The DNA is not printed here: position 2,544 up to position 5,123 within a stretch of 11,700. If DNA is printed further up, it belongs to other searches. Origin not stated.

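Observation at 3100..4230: Adhesin-type stalk (Pro/Thr repeat spacer + Cna B-like domain + FG-Gly motif) apparently inserted at the alpha-hairpin tip of an efflux adaptor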

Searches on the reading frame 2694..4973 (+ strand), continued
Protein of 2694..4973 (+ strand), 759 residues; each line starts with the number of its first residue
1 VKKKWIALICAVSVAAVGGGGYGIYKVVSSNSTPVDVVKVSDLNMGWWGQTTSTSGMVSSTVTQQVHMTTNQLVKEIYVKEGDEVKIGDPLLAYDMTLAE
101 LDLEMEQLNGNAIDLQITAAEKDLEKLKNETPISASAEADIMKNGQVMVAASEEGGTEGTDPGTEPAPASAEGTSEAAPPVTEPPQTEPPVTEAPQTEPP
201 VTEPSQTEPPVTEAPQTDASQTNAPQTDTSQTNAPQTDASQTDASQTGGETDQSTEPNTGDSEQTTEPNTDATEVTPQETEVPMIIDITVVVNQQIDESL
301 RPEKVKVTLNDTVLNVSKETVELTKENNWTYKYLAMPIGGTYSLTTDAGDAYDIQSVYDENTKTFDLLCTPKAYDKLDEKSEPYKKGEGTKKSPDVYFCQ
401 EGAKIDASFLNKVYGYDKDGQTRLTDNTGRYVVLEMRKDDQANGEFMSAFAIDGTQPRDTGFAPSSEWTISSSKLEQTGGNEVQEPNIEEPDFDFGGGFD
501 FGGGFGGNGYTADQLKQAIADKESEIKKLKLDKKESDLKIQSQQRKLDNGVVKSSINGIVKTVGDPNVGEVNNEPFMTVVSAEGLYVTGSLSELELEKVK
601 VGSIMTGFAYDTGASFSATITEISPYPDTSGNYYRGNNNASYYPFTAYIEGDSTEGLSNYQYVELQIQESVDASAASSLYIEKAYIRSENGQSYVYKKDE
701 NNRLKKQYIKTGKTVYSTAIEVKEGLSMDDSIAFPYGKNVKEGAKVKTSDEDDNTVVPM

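Call 27: predict_structure(alignment_id=A1)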
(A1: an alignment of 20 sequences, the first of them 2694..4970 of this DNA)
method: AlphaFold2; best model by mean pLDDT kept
length: 759 residues; sequences in the alignment: 20
mean_pLDDT: 64.6   pTM: 0.35
mean pLDDT of the five models: 64.6, 62.6, 61.0, 57.2, 57.1
residues with pLDDT >= 90: 89; 70-90: 301; 50-70: 112; < 50: 257
segments of 3 or more residues with pLDDT < 50: 1-9, 11-31, 142-188, 190-300, 309-322, 325-330, 332-342, 492-507, 670-676, 750-759
pLDDT, mean of each block of 10 residues (from residue 1): 44 43 40 72 61 82 84 85 91 87 91 92 88 63 39 29 34 36 39 37 33 32 32 30 28 31 33 32 37 44 51 38 47 44 54 63 59 83 79 83 86 84 74 81 70 76 80 66 59 43 41 87 93 90 83 90 83 85 89 78 83 82 79 57 87 80 75 49 84 88 88 74 82 78 73 34
secondary structure, 60 per line:
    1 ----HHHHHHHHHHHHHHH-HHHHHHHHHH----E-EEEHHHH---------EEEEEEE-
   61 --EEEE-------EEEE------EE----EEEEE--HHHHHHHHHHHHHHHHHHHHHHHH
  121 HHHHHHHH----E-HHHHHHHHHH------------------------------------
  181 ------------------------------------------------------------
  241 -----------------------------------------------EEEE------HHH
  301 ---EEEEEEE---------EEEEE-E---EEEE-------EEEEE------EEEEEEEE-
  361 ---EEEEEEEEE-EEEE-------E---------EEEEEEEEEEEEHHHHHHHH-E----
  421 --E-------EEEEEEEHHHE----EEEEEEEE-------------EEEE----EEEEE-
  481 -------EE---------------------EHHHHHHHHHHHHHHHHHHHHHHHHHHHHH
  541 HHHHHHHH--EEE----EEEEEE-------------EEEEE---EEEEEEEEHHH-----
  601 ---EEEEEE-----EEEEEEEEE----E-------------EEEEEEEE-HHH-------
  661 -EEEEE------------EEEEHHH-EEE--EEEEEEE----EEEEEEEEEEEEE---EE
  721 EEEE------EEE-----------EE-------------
elements in order (helices of 4 or more, strands of 3 or more residues): H5-19 H21-30 E37-39 H40-43 E53-59 E63-66 E74-77 E90-94 H97-128 H135-144 E288-291 E304-310 E320-324 E330-333 E341-345 E352-359 E364-372 E374-377 E395-406 H407-414 E431-437 E446-453 E467-470 E475-479 H512-548 E551-553 E558-563 E577-581 E585-592 E604-609 E615-623 E642-649 E662-666 E679-682 E687-689 E692-698 E703-715 E719-724 E731-733

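Call 33: find_encoding_contigs(protein=window:2694-4973:+, flank=8000, max_places=4)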
Protein window:2694-4973:+ (759 aa): 10 contigs read that carry it; 4 places shown.
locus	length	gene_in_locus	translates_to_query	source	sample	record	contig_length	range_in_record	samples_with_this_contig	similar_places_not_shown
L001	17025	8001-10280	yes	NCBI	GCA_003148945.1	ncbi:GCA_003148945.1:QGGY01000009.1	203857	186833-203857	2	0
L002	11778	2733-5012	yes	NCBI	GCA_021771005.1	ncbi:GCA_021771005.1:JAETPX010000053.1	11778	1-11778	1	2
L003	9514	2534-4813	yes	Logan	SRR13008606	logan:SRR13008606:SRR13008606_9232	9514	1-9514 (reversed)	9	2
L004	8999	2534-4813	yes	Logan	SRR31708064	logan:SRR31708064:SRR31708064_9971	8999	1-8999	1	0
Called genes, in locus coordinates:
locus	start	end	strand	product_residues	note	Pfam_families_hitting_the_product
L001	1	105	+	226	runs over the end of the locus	PF01025:GrpE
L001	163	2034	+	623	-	PF00012:HSP70, PF06723:MreB_Mbl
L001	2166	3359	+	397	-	PF00226:DnaJ, PF01556:DnaJ_C, PF15777:Anti-TRAP (faint), PF27659:CHP02642 (faint), PF00684:DnaJ_CXXCXGXG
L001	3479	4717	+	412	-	PF00464:SHMT, PF00155:Aminotran_1_2, PF01212:Beta_elim_lyase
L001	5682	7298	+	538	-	PF25984:BSH_YknX, PF25990:Beta-barrel_YknX, PF25967:RND-MFP_C (weak)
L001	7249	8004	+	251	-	PF00005:ABC_tran, PF02463:SMC_N, PF13304:AAA_21 (faint)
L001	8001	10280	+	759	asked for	-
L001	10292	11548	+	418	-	PF12704:MacB_PCD, PF02687:FtsX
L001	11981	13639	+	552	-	PF01145:Band_7, PF15975:Flot (weak)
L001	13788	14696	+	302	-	PF01370:Epimerase, PF04321:RmlD_sub_bind (weak)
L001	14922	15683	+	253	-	PF00318:Ribosomal_S2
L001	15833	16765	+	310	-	PF25025:EF-Ts_N (faint), PF00889:EF_TS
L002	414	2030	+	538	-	PF25984:BSH_YknX, PF25990:Beta-barrel_YknX, PF25967:RND-MFP_C (weak)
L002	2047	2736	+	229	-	PF00005:ABC_tran, PF02463:SMC_N, PF13304:AAA_21 (faint)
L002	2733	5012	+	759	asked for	-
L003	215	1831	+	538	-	PF25984:BSH_YknX, PF25990:Beta-barrel_YknX, PF25967:RND-MFP_C (weak)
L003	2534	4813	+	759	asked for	-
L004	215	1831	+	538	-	PF25984:BSH_YknX, PF25990:Beta-barrel_YknX, PF25967:RND-MFP_C (weak)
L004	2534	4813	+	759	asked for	-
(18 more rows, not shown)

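Call 34: find_encoding_contigs(protein=P0057, flank=8000, max_places=2)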
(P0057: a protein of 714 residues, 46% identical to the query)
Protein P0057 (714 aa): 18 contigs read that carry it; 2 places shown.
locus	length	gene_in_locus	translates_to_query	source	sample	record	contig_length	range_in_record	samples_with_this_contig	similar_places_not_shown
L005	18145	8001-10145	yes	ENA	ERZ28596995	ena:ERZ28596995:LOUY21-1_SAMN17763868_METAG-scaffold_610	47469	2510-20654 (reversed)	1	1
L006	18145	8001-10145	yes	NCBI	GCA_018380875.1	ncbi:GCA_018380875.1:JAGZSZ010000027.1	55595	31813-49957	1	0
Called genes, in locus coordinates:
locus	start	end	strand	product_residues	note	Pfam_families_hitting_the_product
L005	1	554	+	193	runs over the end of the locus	PF08668:HDOD (faint), PF13487:HD_5, PF01966:HD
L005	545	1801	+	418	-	PF13393:tRNA-synt_His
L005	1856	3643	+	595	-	PF01336:tRNA_anti-codon, PF00152:tRNA-synt_2, PF02938:GAD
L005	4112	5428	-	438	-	PF06961:DUF1294, PF17118:DUF5105 (faint)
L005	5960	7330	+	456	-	PF25984:BSH_YknX, PF25990:Beta-barrel_YknX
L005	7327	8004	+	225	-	PF00005:ABC_tran, PF02463:SMC_N (weak), PF13304:AAA_21 (faint)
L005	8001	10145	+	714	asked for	PF25984:BSH_YknX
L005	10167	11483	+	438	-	PF12704:MacB_PCD, PF02687:FtsX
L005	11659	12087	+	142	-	PF00571:CBS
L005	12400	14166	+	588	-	PF03485:Arg_tRNA_synt_N, PF00750:tRNA-synt_1d, PF05746:DALR_1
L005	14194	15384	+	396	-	PF01520:Amidase_3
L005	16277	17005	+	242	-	PF01520:Amidase_3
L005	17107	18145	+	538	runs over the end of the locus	PF00702:Hydrolase, PF12710:HAD, PF13419:HAD_2, PF13242:Hydrolase_like, PF02517:Rce1-like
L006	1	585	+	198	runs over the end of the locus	PF08668:HDOD (faint), PF13487:HD_5, PF01966:HD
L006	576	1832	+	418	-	PF13393:tRNA-synt_His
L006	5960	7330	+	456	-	PF25984:BSH_YknX, PF25990:Beta-barrel_YknX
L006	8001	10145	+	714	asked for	PF25984:BSH_YknX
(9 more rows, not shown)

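Call 45: find_related_loci(query=A1, collection=genome_contigs, flank=6000)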
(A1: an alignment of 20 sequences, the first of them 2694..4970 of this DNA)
Query A1 (759 aa) in genome_contigs; peptide patterns used: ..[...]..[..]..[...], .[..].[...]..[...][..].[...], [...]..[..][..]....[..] (x = any residue, [..] = any of these).
600 stretches matched a pattern (row limit reached: there are more); 326 encode a relative of the query (tblastn E <= 1e-3); the best 80 are kept; 80 distinct loci.
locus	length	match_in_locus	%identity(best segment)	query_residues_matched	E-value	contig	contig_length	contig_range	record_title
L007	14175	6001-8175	42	1-751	2e-157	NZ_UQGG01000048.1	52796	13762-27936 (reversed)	Uncultured Robinsoniella sp. isolate UMGS248, whole genome shotgun sequence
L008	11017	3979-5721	52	22-756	4e-113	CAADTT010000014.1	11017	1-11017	MAG TPA_asm: Lachnospiraceae bacterium, isolate HGM12126, WGS project CAADTT010000000 data, contig: ERS235548_25_k99_192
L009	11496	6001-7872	48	1-747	6e-103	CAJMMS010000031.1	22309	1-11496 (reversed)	TPA_asm: uncultured bacterium isolate ERR260178-bin.6 genome assembly, contig: NODE_1118_length_22309_cov_6.227824, whol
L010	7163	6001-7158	47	368-740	8e-96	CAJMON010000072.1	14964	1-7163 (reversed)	TPA_asm: uncultured bacterium isolate ERR1430502-bin.37 genome assembly, contig: NODE_2610_length_14964_cov_11.316252, w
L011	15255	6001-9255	48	1-750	1e-94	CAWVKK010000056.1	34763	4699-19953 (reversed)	MAG: uncultured Eubacteriales bacterium isolate metabat2_coassembly_bwa.931 MAG genome assembly, contig: k87_4329577, wh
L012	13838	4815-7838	48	28-750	2e-91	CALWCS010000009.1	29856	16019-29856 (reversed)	MAG: uncultured Lachnospiraceae bacterium isolate E0_FAY__bin155 genome assembly, contig: E0_FAY__k127_772532, whole gen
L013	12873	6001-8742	44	373-750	1e-85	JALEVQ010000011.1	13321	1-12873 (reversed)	MAG: Robinsoniella sp. isolate SUG377 k141_22903, whole genome shotgun sequence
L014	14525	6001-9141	43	1-750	2e-84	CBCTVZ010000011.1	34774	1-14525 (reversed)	MAG TPA_asm: uncultured Robinsoniella sp. isolate SRR20550102_concoct_34 genome assembly, contig: ERZ24930432.1045, whol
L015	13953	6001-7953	31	2-750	8e-83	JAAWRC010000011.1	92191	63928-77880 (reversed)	MAG: Lachnospiraceae bacterium isolate ABMPRH_296_1 SL341403_scaffold_507, whole genome shotgun sequence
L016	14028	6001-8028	30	2-750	5e-80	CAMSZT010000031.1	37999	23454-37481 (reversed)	MAG TPA_asm: uncultured Lachnotalea sp. isolate SRR12358629_bin.63_metawrap_v1.3_MAG genome assembly, contig: NODE.954_l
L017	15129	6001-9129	43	1-750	4e-81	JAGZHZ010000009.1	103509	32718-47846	MAG: Clostridiales bacterium isolate L3_130_000G1_dasL3_130_000G1_metabat.metabat.2 L3_130_000G1_scaffold_233, whole gen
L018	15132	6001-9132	43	2-751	2e-78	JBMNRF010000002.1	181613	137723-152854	MAG: Marvinbryantia sp. isolate SBF912SR2HQ0020 scaffold_234_c1, whole genome shotgun sequence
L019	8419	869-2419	42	19-753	1e-77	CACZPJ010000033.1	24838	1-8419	MAG: uncultured Lachnospiraceae bacterium isolate RUG12830 genome assembly, contig: RUG12830_asm_33, whole genome shotgu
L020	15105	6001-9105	43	15-752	9e-78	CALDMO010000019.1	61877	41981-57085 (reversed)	MAG TPA_asm: uncultured Marvinbryantia sp. isolate ERR318688_bin.56_CONCOCT_v1.1_MAG genome assembly, contig: ERZ1764608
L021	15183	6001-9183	40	1-747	3e-76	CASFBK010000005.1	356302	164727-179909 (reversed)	uncultured Eubacteriales bacterium isolate A83_L3_358358_idba_bin.71 genome assembly, contig: A83_L3_358358_idba_bin.71.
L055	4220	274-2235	36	8-747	2e-63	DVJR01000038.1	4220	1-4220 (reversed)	MAG TPA_asm: Candidatus Scatomonas merdavium isolate ChiSjej5B23-9500 ChiSjej5B23M5__C37361_L4220_SRR6323335, whole geno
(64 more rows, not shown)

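Call 46: fold_search(model_id=the predicted structure, library=pdb)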
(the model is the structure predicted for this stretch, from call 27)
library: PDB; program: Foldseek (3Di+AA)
matches with E <= 10: 232; with E <= 0.001: 56
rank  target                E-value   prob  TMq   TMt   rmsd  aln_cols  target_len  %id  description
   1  5nik_D                3.0e-11  1.00  0.11  0.22  18.6       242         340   17  Structure of the MacAB-TolC ABC-type tripartite multidrug efflux pump (released 2017-05-24)
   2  9a2v_MODEL_1_A        6.9e-11  1.00  0.10  0.17  19.0       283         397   16  Model of E. coli AcrA by in-cell photo-crosslinking MS and deep learning (released 2023-02-24)
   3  9qgy_G                1.3e-10  1.00  0.11  0.21  18.6       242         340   17  Structure of the YbjP lipoprotein bound to the MacAB-TolC tripartite efflux pump (released 2026-03-25)
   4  9j3d_D                9.5e-10  1.00  0.10  0.20  18.1       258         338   14  Cryo-EM structure of TMexCD1-TOprJ1 (released 2025-08-13)
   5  9tg4_D                4.6e-09  1.00  0.10  0.20  18.1       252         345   15  Structure of the YbjP lipoprotein bound to the AcrABZ-TolC efflux pump (released 2026-04-08)
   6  6iok_L                4.6e-09  1.00  0.10  0.21  18.9       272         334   17  Cryo-EM structure of multidrug efflux pump MexAB-OprM (0 degree state) (released 2019-04-03)
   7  6iok_J                4.9e-09  1.00  0.10  0.21  17.8       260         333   19  Cryo-EM structure of multidrug efflux pump MexAB-OprM (0 degree state) (released 2019-04-03)
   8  9tg4_G                5.8e-09  1.00  0.10  0.20  17.9       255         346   16  Structure of the YbjP lipoprotein bound to the AcrABZ-TolC efflux pump (released 2026-04-08)
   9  2v4d_B                6.4e-09  1.00  0.10  0.21  21.9       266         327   17  Re-refinement of MexA adaptor protein (released 2009-04-14)
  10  6iol_N                8.4e-09  1.00  0.10  0.21  17.2       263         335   16  Cryo-EM structure of multidrug efflux pump MexAB-OprM (60 degree state) (released 2019-04-03)
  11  6iok_I                1.1e-08  1.00  0.10  0.21  18.8       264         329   16  Cryo-EM structure of multidrug efflux pump MexAB-OprM (0 degree state) (released 2019-04-03)
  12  6ta5_D                1.6e-08  1.00  0.10  0.20  18.7       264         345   17  OprM-MexA complex from the MexAB-OprM Pseudomonas aeruginosa whole assembly reconstituted in nanodiscs (released 2020-09-16)
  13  5xu0_B                2.1e-08  1.00  0.11  0.33  15.5       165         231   23  Structure of the membrane fusion protein Spr0693 from Streptococcus pneumoniae R6 (released 2018-01-24)
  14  9tg4_F                2.3e-08  1.00  0.11  0.20  18.1       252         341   15  Structure of the YbjP lipoprotein bound to the AcrABZ-TolC efflux pump (released 2026-04-08)
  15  6iok_K                2.3e-08  1.00  0.10  0.20  19.2       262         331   17  Cryo-EM structure of multidrug efflux pump MexAB-OprM (0 degree state) (released 2019-04-03)
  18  5xu0_A                4.8e-08  1.00  0.10  0.32  16.0       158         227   22  Structure of the membrane fusion protein Spr0693 from Streptococcus pneumoniae R6 (released 2018-01-24)
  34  5xu0_C                1.7e-06  1.00  0.10  0.31  15.1       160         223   23  Structure of the membrane fusion protein Spr0693 from Streptococcus pneumoniae R6 (released 2018-01-24)
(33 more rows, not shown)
